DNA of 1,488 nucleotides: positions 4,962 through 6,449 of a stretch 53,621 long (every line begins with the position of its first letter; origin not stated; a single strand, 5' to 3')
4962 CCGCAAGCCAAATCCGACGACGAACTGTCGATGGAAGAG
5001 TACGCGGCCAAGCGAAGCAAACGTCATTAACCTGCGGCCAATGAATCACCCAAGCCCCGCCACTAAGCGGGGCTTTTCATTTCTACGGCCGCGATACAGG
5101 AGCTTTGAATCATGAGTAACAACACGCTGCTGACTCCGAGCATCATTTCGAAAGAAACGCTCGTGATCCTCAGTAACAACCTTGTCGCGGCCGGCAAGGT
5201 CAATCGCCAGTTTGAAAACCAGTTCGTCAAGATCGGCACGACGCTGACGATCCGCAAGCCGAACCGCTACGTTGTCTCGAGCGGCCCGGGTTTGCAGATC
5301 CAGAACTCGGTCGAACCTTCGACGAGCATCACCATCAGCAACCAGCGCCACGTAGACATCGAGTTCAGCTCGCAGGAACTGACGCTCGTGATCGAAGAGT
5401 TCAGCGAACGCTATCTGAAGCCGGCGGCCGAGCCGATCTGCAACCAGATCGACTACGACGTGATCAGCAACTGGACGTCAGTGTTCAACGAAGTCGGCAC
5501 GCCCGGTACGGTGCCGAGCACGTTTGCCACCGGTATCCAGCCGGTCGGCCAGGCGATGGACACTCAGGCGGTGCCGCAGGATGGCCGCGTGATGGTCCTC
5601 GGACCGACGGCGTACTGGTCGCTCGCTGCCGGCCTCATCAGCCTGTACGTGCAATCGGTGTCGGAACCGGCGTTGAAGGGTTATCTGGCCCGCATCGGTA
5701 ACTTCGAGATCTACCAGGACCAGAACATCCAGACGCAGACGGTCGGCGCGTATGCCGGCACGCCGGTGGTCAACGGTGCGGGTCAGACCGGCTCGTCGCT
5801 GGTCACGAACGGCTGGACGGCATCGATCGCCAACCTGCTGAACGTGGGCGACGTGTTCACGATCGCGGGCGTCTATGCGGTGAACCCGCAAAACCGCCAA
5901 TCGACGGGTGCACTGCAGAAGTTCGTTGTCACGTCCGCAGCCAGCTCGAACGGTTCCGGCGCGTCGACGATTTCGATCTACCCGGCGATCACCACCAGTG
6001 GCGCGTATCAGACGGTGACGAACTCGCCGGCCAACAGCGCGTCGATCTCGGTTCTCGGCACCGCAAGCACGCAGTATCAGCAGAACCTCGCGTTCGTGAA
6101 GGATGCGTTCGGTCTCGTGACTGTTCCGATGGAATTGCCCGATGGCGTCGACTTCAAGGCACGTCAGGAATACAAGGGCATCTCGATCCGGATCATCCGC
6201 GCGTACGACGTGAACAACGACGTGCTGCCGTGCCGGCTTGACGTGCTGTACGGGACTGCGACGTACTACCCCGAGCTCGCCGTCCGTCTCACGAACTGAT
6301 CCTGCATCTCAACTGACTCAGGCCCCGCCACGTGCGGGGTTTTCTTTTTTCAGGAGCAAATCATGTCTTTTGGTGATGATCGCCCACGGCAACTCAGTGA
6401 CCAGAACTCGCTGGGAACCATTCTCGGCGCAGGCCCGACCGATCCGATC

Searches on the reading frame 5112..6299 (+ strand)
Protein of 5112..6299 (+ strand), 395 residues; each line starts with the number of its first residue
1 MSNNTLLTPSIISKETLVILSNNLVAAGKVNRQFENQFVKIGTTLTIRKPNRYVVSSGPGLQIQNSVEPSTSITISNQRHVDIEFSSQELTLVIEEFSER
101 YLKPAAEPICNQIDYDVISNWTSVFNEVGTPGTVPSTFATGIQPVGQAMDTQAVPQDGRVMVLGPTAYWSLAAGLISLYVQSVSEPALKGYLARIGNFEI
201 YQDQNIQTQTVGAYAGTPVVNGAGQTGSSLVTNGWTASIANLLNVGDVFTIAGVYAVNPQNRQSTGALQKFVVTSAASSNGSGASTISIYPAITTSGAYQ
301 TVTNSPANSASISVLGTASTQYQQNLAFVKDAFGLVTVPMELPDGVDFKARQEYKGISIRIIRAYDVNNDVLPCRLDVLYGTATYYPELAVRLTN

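Call 22: search_protein_families(library=phrogs, proteins=[window:5112-6299:+], max_evalue=0.00001)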
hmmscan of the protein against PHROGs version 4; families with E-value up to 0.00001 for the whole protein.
window:5112-6299:+ (395 aa): 2 families
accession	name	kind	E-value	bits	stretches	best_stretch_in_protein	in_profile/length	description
phrog_283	-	head and packaging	4.8e-83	280.6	1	3-394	2-382/385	major head protein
phrog_1302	-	tail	3.5e-08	34.2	1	213-296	85-156/201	distal tail protein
